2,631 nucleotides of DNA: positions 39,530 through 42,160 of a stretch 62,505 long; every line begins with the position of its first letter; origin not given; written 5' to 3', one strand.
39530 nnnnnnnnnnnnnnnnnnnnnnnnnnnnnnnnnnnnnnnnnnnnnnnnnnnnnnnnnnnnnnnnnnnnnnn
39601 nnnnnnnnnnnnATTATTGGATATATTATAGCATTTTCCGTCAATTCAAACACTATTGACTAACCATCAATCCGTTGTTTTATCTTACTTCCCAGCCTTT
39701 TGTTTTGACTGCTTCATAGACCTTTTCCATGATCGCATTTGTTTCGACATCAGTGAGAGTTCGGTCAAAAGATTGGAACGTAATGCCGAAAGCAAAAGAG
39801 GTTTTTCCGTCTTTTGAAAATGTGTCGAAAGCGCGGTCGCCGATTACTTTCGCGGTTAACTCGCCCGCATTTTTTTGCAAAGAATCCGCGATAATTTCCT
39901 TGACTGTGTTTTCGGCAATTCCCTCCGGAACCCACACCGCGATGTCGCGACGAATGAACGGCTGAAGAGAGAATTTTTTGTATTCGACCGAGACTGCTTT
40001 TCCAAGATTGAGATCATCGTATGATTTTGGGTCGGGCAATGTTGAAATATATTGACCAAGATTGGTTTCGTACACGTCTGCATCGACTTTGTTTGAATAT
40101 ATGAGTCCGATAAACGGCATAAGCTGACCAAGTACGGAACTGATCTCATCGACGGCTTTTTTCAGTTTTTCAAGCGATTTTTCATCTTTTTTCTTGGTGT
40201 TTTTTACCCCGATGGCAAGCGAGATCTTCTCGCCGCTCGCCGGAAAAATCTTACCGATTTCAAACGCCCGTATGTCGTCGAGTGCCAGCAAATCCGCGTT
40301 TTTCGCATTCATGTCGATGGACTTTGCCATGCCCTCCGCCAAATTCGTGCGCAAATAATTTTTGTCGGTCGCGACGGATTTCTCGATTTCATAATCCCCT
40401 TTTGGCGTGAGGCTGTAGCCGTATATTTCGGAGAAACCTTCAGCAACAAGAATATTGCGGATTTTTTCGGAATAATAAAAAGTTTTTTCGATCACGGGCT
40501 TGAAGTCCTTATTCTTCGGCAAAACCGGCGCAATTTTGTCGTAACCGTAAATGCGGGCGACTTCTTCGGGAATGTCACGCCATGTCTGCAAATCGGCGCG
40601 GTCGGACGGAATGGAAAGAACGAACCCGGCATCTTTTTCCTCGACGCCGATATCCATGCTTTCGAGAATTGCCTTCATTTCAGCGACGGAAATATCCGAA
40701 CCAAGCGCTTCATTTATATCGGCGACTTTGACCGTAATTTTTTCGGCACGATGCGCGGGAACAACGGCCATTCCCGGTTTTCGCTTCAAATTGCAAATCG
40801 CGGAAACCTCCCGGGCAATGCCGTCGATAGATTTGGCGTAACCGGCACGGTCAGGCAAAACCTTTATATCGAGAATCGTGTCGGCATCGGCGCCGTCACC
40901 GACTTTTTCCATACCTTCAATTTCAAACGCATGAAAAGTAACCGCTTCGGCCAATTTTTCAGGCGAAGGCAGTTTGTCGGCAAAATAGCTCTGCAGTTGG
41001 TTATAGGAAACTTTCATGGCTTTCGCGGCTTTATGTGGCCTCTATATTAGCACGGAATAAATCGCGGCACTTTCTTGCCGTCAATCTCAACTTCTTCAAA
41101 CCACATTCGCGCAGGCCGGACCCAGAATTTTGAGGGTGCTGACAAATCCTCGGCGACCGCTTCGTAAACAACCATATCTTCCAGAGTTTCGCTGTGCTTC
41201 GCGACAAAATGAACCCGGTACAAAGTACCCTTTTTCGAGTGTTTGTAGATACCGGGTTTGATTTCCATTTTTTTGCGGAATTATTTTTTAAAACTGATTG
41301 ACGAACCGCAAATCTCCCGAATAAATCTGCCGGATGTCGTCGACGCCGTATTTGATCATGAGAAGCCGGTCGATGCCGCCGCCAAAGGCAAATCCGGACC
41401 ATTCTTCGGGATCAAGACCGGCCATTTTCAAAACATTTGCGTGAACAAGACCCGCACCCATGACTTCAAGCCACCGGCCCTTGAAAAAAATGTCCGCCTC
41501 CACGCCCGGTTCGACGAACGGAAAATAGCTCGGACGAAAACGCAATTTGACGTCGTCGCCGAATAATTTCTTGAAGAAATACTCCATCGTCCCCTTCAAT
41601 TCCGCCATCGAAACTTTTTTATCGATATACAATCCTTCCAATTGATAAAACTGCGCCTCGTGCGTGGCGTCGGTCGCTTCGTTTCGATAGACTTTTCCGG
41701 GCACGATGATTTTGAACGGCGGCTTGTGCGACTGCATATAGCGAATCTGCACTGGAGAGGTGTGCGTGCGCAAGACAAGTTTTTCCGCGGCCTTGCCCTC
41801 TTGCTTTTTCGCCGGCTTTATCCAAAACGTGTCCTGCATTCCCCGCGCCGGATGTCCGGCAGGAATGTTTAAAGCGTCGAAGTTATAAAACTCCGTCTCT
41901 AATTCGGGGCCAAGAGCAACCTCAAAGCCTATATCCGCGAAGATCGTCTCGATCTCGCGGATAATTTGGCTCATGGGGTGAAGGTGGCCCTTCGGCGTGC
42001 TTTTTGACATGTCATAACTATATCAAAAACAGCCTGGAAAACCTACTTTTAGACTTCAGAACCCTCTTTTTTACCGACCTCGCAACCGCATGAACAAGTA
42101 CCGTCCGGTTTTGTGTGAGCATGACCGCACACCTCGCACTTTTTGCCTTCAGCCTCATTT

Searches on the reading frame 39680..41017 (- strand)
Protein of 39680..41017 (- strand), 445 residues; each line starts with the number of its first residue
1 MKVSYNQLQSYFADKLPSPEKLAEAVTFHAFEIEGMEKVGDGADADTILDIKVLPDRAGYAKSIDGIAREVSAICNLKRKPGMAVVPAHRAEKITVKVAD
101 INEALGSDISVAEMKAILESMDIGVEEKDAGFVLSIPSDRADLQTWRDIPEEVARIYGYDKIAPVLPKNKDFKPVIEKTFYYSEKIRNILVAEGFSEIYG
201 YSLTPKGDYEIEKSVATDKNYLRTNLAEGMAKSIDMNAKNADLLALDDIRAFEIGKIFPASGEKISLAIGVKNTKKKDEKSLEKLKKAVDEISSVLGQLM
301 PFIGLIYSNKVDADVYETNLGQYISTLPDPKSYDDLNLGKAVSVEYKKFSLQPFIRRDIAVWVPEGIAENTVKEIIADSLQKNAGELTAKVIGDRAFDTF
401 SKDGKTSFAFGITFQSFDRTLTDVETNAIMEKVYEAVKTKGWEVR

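Call 45: search_protein_families(library=pfam, max_evalue=0.01, proteins=[window:39680-41017:-])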
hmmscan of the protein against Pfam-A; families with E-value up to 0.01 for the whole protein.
window:39680-41017:- (445 aa): 3 families
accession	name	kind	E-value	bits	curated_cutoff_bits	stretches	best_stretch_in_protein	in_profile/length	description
PF03484.21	B5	-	4.2e-18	65.8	28.6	1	94-159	1-67/67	tRNA synthetase B5 domain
PF03147.19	FDX-ACB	-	8.3e-14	52.2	31.1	1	350-445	1-94/94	Ferredoxin-fold anticodon binding domain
PF17759.6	tRNA_synthFbeta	-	1.3e-08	35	22.4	1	167-297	6-158/214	Phenylalanyl tRNA synthetase beta chain CLM domain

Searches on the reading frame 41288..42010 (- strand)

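Call 45: search_protein_families(library=pfam, max_evalue=0.01, proteins=[window:41288-42010:-])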
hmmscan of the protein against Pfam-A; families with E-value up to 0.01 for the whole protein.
window:41288-42010:- (240 aa): 3 families
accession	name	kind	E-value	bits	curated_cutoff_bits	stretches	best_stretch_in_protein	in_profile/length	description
PF01409.25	tRNA-synt_2d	-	7.8e-98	327.3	19.8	1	3-240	9-246/246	tRNA synthetases class II core domain (F)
PF17759.6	tRNA_synthFbeta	-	1.7e-05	24.8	22.4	1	105-200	103-204/214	Phenylalanyl tRNA synthetase beta chain CLM domain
PF00152.25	tRNA-synt_2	-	3.8e-05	23.3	25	0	105-152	98-147/308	tRNA synthetases class II (D, K and N)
